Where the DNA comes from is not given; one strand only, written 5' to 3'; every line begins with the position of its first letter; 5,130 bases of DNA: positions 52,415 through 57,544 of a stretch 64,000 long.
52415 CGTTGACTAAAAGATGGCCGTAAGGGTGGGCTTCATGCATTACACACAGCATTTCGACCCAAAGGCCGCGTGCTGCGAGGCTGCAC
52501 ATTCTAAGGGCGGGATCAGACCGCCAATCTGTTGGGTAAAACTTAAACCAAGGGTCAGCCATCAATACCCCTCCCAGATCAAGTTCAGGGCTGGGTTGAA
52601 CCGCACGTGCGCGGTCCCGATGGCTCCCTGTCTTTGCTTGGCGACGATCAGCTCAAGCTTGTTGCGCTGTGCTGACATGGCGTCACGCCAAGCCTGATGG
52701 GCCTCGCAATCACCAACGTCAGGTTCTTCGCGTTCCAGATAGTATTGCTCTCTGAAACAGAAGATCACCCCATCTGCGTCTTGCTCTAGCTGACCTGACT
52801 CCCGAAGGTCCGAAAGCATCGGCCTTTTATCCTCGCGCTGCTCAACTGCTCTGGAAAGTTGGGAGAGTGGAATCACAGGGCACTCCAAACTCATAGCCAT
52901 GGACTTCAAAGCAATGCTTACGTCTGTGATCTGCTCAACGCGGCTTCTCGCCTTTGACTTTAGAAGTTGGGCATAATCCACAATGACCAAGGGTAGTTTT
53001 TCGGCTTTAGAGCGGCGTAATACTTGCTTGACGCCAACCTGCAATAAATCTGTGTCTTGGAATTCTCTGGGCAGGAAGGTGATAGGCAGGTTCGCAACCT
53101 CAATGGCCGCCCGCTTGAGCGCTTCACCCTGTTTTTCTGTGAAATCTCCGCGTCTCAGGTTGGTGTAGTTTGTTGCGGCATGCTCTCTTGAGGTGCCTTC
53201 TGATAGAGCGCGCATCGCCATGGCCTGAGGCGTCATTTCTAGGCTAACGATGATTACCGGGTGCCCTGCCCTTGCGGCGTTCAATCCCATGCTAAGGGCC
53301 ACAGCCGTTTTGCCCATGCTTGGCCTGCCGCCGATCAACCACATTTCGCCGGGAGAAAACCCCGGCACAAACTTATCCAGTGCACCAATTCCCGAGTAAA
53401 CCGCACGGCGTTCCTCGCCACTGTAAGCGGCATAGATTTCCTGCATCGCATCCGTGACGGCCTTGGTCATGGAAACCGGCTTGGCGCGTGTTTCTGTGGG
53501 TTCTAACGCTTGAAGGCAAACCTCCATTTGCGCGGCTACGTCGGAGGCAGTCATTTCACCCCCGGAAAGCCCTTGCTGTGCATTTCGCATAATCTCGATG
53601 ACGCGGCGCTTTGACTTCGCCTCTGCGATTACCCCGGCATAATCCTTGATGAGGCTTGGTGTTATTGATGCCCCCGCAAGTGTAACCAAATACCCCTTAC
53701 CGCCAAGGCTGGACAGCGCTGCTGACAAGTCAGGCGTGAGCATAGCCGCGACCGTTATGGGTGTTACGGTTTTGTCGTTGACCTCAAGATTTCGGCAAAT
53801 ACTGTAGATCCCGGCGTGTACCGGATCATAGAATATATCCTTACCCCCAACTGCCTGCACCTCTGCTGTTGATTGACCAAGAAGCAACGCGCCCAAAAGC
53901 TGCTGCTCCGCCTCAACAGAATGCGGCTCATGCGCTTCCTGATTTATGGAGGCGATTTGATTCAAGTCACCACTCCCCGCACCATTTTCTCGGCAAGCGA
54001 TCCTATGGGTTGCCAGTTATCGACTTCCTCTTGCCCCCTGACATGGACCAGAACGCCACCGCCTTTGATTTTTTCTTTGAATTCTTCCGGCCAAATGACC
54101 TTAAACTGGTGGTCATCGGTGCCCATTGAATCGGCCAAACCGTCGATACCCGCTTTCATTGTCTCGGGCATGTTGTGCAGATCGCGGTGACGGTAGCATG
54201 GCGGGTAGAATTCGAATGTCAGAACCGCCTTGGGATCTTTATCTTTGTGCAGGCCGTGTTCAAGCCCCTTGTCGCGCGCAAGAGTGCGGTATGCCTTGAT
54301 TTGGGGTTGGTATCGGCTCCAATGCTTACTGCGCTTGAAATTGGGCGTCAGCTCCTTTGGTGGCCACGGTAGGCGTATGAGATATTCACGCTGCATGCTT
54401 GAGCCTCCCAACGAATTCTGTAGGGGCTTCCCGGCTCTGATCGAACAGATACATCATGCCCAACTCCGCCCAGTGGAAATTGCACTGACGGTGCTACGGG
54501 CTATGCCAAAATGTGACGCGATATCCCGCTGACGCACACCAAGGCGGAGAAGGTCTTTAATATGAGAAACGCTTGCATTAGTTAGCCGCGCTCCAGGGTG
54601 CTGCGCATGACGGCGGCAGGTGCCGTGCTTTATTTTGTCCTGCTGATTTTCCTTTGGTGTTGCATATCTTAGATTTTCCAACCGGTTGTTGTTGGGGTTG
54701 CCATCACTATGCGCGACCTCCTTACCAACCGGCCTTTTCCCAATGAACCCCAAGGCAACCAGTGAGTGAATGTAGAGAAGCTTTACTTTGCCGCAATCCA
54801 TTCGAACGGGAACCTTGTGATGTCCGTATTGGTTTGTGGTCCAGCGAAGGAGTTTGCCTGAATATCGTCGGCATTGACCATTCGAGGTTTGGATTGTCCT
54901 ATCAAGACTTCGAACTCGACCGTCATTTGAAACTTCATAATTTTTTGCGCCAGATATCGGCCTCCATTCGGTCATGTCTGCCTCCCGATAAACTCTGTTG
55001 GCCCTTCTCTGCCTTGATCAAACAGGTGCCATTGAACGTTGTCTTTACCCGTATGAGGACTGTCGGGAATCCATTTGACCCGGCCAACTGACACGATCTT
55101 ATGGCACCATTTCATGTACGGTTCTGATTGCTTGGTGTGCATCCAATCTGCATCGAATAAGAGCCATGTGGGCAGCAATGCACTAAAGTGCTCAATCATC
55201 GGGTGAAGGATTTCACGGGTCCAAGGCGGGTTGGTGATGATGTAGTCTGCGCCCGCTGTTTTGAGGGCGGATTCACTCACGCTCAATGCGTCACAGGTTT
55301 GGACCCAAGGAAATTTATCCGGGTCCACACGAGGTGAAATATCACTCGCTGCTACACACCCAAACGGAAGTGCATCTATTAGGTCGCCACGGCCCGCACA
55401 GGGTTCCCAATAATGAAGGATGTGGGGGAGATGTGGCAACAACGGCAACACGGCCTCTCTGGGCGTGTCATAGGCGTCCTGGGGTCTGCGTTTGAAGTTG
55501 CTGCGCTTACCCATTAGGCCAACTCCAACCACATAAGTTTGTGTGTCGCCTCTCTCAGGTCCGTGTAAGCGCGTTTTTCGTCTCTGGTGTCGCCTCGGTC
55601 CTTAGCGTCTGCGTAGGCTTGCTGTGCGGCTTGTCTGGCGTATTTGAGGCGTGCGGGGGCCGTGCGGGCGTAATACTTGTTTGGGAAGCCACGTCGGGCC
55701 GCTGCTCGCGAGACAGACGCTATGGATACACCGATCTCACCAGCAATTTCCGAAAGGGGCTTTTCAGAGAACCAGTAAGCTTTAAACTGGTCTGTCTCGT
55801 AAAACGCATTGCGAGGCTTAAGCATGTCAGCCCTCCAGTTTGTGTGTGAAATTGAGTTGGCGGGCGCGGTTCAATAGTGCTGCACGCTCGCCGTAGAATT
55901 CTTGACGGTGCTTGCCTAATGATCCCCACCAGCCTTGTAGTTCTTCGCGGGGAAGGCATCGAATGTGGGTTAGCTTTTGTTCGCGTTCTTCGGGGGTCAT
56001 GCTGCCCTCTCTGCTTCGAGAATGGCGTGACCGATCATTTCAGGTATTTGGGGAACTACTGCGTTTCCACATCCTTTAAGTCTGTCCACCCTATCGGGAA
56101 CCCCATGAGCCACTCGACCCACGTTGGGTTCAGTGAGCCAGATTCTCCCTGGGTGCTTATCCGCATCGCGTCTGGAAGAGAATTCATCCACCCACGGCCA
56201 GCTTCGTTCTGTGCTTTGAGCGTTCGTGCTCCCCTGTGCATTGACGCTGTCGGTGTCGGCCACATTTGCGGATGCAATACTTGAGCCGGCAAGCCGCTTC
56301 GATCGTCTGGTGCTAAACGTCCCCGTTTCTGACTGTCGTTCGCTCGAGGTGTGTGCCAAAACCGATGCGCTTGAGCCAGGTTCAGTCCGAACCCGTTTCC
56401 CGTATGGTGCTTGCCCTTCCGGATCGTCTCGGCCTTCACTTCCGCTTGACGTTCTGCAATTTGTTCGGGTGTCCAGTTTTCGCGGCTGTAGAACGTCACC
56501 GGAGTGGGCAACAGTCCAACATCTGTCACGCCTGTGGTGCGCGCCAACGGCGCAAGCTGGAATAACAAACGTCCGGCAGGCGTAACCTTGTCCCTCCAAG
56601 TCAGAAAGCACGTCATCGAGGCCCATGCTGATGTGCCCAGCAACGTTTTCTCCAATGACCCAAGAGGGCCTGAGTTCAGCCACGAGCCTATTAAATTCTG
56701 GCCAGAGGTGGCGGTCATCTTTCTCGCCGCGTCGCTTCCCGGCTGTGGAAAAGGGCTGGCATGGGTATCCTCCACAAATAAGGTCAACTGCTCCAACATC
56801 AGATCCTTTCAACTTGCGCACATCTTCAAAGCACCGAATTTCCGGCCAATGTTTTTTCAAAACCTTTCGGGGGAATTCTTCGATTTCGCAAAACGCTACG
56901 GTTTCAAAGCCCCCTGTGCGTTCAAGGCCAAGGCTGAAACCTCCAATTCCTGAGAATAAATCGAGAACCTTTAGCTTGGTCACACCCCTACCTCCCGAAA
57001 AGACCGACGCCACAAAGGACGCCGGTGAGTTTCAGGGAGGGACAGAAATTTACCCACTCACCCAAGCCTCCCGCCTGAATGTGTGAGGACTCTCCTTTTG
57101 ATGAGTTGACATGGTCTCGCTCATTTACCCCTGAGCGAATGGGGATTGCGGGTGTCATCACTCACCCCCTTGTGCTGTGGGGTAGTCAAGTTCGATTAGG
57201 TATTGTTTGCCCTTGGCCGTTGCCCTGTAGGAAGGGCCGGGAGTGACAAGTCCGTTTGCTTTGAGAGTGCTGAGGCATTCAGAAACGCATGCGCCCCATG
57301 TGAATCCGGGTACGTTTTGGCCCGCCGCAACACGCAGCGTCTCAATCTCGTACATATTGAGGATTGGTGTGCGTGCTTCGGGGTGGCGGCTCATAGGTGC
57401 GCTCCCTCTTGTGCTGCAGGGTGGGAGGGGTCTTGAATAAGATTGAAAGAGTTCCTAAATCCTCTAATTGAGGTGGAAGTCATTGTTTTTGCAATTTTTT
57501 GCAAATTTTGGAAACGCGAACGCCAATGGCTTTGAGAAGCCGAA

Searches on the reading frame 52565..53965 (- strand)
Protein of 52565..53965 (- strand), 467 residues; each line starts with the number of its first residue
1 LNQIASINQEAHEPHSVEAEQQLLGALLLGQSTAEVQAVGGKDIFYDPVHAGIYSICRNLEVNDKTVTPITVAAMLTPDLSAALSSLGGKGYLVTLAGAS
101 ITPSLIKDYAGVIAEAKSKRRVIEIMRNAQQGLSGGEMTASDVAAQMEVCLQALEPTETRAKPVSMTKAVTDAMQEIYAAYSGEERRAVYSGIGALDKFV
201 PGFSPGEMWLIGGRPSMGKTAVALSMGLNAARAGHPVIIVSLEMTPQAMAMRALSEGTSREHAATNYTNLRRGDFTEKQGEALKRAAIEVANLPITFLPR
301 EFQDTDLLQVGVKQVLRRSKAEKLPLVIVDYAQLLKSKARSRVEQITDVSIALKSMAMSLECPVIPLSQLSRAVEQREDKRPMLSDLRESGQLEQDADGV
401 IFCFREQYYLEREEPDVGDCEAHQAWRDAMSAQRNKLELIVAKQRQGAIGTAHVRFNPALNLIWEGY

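Call 55: search_protein_families(library=pfam, proteins=[window:52565-53965:-], max_evalue=0.001)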
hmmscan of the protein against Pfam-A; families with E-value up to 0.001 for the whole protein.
window:52565-53965:- (467 aa): 4 families
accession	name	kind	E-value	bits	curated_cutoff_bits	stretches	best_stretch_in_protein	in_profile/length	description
PF03796.21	DnaB_C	-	3.2e-68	230.3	27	1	189-459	2-249/255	DnaB-like helicase C terminal domain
PF00772.26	DnaB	-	2.5e-17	63.2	23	1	13-115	2-103/103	DnaB-like helicase N terminal domain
PF06745.19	ATPase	-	2.4e-06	27.5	26.6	1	190-259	2-73/231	KaiC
PF13481.12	AAA_25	-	1.2e-05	25.5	27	1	195-365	21-185/195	AAA domain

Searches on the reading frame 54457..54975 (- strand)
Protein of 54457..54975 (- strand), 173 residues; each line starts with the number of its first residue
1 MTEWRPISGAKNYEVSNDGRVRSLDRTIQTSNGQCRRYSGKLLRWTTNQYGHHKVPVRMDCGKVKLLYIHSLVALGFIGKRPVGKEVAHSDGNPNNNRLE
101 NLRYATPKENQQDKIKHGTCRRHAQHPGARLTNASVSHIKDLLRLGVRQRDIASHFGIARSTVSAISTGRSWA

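Call 55: search_protein_families(library=pfam, proteins=[window:54457-54975:-], max_evalue=0.001)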
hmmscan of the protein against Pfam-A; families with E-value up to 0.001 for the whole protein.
window:54457-54975:- (173 aa): 3 families
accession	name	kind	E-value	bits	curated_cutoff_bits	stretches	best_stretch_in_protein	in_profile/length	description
PF13392.12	HNH_3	-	2.8e-12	46.5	24.8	1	68-111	2-45/46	HNH endonuclease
PF07463.16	NUMOD4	-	5.7e-11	42.9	23.4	1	3-57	2-48/49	NUMOD4 motif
PF13613.12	HTH_Tnp_4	-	0.00012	22.1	27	1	143-166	16-39/53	Helix-turn-helix of DDE superfamily endonuclease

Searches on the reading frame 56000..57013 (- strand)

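Call 9: search_protein_families(library=pfam, proteins=[window:56000-57013:-], max_evalue=0.1)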
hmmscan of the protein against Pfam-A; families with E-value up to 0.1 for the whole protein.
window:56000-57013:- (338 aa): 1 family
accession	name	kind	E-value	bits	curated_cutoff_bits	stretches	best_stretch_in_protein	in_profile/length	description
PF00145.23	DNA_methylase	-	3.7e-40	138.8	22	1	14-329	1-320/324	C-5 cytosine-specific DNA methylase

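Call 10: search_protein_families(library=phrogs, proteins=[window:56000-57013:-], max_evalue=0.1)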
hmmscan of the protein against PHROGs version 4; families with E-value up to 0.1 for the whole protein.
window:56000-57013:- (338 aa): 9 families
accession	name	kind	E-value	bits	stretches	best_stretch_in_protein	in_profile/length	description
phrog_363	-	other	7e-85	286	1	12-336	52-317/327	DNA methyltransferase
phrog_116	-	other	5.6e-57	194.6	1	11-335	205-493/779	DNA methyltransferase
phrog_32758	-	other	3e-22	80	2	218-336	40-152/154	DNA methyltransferase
phrog_5999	-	other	5.6e-16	59.5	1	14-99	3-95/109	DNA methyltransferase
phrog_36267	-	other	9.8e-12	45.8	1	15-73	2-59/151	DNA methyltransferase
phrog_864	-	DNA, RNA and nucleotide metabolism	6.5e-06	25.9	1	43-152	669-772/1064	DNA primase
phrog_29583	-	other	3.3e-05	23.8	1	73-141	76-144/468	DNA methyltransferase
phrog_757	-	other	0.012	15.7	1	12-129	13-133/247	DNA methyltransferase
phrog_16427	-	other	0.031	15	1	16-56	178-219/235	DNA methyltransferase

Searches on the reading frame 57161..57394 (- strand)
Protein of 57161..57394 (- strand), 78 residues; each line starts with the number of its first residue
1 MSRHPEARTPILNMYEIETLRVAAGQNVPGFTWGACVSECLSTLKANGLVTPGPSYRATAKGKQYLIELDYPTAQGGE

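Call 9: search_protein_families(library=pfam, proteins=[window:57161-57394:-], max_evalue=0.1)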
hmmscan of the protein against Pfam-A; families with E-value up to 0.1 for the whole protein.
window:57161-57394:- (78 aa): 0 families

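Call 10: search_protein_families(library=phrogs, proteins=[window:57161-57394:-], max_evalue=0.1)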
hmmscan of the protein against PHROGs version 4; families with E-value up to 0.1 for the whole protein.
window:57161-57394:- (78 aa): 1 family
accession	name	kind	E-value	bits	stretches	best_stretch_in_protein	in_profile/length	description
phrog_2440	-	transcription regulation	0.0077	17.1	1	37-66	62-95/126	transcriptional regulator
